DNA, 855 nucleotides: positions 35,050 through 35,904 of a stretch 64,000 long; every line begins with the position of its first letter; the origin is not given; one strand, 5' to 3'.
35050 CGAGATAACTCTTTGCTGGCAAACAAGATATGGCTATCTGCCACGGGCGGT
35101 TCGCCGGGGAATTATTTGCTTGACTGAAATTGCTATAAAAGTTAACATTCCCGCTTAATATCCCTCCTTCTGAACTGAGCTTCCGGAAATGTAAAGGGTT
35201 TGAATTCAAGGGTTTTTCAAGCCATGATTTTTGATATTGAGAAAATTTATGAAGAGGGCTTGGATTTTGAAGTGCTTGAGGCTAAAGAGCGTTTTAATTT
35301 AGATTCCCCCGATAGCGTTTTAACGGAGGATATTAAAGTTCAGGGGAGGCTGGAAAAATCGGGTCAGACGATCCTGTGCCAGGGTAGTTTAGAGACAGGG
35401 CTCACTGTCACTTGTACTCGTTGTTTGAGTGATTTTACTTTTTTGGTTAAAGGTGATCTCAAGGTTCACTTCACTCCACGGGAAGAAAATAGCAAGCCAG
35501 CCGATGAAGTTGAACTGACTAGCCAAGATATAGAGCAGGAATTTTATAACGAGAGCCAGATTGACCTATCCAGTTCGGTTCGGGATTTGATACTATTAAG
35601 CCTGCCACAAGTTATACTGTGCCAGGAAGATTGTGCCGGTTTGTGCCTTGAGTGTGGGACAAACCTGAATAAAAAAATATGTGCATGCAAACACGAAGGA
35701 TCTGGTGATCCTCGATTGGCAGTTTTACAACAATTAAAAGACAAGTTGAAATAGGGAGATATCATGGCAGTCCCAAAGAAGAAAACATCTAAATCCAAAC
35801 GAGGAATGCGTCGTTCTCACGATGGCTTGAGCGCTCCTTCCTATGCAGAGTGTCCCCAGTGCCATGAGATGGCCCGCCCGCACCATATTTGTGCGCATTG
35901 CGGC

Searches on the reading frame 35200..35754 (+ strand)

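Call 46: search_protein_families(library=pfam, proteins=[window:35200-35754:+], max_evalue=0.001)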
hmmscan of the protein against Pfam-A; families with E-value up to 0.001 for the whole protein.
window:35200-35754:+ (184 aa): 1 family
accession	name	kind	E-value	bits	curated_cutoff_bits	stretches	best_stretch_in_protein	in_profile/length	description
PF02620.22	YceD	-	2.8e-27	95.6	33.2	1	61-180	2-119/119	Large ribosomal RNA subunit accumulation protein YceD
